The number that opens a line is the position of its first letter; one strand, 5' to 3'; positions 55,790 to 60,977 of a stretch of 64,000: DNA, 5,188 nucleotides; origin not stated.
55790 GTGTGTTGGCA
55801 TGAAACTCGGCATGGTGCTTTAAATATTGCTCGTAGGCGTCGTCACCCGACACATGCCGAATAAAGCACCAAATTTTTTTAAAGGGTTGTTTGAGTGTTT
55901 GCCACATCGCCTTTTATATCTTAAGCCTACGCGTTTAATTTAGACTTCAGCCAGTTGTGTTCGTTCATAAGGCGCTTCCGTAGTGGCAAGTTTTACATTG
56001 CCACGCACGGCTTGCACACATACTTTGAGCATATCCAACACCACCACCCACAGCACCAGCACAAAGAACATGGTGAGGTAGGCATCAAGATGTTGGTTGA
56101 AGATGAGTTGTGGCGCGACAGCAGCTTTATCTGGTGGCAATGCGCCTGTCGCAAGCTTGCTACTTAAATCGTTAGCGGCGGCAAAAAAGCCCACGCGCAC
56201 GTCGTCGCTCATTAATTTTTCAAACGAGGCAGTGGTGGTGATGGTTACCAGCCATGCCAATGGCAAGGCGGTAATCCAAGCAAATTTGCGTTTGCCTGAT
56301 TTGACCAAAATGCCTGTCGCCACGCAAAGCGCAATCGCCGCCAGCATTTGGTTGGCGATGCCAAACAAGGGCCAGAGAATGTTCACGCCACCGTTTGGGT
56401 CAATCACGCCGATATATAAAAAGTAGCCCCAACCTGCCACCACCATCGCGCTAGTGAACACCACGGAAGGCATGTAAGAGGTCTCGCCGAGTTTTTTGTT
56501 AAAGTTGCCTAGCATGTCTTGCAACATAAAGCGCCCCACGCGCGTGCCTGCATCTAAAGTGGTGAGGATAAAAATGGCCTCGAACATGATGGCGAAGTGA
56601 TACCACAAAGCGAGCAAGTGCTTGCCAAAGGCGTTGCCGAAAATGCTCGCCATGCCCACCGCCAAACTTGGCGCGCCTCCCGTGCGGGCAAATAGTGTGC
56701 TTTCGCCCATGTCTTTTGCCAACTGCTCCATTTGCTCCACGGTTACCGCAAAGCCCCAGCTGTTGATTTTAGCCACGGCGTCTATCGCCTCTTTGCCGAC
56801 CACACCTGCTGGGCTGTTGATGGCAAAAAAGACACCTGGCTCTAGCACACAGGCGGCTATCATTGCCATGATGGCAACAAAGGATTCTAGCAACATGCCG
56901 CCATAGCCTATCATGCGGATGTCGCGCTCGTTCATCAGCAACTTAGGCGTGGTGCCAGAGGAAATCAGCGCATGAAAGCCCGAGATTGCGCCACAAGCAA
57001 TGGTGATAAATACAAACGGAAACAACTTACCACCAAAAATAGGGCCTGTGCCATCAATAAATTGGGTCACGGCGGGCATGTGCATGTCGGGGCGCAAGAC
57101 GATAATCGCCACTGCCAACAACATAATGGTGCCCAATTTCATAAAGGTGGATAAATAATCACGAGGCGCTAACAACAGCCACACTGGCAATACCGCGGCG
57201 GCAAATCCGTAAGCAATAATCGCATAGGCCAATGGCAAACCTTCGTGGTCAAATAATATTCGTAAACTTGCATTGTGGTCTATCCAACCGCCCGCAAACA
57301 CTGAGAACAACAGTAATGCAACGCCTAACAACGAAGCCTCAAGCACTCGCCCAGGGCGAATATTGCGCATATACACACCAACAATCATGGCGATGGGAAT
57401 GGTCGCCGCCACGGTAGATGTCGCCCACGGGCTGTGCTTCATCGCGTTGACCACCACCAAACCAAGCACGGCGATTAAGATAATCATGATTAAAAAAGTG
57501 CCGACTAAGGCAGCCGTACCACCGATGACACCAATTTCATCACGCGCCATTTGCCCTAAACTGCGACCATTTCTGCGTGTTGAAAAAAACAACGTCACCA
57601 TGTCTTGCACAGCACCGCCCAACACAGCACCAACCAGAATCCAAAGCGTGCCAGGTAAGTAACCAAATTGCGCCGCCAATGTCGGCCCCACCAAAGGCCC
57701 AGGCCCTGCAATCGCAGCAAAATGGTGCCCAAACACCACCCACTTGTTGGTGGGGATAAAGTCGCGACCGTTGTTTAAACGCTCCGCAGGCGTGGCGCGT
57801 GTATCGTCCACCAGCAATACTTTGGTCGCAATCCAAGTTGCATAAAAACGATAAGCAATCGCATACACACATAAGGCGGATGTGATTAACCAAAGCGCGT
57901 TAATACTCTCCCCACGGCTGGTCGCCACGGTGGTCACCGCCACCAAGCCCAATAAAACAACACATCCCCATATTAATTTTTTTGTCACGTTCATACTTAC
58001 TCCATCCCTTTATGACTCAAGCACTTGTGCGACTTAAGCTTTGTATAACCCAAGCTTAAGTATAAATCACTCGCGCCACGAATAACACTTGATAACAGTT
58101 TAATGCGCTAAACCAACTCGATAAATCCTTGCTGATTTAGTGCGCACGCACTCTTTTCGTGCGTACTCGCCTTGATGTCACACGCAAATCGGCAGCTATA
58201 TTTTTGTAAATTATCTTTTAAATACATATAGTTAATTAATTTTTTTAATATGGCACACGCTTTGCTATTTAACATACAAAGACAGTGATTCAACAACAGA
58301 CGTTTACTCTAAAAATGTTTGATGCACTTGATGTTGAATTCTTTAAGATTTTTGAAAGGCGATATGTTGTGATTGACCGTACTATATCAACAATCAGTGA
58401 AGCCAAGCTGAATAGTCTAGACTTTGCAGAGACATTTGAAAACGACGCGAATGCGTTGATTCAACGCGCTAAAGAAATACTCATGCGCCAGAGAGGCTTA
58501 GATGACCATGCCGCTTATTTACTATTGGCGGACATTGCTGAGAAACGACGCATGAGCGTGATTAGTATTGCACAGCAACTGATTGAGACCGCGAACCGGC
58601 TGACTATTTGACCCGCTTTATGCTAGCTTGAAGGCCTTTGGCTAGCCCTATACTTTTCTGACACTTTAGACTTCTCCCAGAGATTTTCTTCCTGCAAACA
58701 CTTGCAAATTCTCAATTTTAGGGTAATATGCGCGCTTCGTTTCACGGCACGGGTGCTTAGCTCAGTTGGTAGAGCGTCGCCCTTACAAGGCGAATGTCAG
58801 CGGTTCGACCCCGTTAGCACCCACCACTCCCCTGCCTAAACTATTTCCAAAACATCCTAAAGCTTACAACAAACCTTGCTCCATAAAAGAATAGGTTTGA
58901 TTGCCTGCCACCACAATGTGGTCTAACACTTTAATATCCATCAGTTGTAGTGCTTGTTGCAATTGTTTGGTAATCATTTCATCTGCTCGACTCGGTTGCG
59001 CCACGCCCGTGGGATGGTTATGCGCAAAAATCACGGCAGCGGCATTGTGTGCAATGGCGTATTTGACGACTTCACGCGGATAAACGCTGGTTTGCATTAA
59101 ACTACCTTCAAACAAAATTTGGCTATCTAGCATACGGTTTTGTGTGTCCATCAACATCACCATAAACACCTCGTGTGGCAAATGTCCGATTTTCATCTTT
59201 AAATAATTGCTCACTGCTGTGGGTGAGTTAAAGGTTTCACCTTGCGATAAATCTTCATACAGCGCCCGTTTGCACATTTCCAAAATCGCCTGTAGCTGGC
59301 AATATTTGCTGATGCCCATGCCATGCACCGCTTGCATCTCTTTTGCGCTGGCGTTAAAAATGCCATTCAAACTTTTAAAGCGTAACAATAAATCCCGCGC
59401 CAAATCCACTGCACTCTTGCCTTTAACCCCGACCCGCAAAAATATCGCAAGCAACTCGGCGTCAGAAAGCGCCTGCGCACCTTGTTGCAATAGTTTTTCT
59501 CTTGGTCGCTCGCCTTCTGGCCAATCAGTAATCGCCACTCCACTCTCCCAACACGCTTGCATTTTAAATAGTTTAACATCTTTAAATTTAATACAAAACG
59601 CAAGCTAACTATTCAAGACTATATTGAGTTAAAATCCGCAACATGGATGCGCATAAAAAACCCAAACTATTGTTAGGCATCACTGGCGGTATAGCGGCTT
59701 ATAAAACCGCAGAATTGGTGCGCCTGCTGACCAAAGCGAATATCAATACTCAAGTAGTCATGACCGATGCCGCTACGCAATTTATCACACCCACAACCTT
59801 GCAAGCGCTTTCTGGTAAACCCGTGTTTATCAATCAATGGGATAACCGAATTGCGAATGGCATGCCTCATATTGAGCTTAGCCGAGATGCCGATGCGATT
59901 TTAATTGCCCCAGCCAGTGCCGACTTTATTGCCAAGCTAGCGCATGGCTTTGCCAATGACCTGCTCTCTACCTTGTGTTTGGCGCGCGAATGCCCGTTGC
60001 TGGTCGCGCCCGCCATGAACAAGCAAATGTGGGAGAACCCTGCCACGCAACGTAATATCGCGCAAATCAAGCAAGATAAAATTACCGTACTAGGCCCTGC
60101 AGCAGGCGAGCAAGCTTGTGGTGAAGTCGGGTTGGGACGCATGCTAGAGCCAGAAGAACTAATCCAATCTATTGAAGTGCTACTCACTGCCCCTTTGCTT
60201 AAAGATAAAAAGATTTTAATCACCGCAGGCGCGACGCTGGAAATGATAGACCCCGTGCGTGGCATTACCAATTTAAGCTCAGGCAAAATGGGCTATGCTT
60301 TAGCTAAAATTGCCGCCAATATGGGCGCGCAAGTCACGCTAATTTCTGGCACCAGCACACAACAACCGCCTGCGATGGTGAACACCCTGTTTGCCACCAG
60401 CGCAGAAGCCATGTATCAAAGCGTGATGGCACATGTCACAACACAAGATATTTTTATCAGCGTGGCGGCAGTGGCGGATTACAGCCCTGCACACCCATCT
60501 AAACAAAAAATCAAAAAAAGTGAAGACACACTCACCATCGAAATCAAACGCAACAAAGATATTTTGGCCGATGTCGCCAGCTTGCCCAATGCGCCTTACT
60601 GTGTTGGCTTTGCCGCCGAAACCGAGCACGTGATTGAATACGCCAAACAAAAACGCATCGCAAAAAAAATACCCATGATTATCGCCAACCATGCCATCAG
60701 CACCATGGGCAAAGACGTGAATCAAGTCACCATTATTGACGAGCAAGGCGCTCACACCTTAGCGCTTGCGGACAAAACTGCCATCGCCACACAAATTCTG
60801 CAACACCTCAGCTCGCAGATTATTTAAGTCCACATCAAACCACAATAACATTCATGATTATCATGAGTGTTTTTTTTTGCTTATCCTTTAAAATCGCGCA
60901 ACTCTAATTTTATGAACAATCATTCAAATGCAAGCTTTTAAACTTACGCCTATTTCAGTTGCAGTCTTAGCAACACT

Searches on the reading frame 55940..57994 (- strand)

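Call 75: search_protein_families(library=pfam, proteins=[window:55940-57994:-], max_evalue=0.00001)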
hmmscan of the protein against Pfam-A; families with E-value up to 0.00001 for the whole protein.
window:55940-57994:- (684 aa): 1 family
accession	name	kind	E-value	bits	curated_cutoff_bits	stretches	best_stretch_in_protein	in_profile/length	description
PF02554.20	CstA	-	3.7e-253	841.8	27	1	32-589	1-560/560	Carbon starvation protein CstA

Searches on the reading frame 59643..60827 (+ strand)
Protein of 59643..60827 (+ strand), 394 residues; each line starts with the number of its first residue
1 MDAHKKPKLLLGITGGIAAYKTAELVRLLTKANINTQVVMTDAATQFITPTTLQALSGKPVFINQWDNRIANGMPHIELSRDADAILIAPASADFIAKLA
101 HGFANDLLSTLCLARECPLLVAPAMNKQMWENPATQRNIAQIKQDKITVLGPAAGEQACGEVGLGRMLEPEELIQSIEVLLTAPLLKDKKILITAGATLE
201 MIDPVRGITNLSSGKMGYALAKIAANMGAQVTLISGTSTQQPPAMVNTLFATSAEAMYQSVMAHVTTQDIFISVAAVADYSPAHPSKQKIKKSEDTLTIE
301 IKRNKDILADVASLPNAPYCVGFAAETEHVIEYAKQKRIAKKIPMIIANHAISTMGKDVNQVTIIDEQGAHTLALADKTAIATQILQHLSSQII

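Call 75: search_protein_families(library=pfam, proteins=[window:59643-60827:+], max_evalue=0.00001)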
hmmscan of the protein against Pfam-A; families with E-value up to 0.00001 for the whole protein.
window:59643-60827:+ (394 aa): 2 families
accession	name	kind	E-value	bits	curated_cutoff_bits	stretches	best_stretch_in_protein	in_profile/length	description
PF04127.22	DFP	-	9.9e-62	208.5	22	1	186-365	1-186/186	DNA/pantothenate metabolism flavoprotein C-terminal domain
PF02441.25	Flavoprotein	-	8.9e-34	116.9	22.7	1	8-177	2-158/162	Flavoprotein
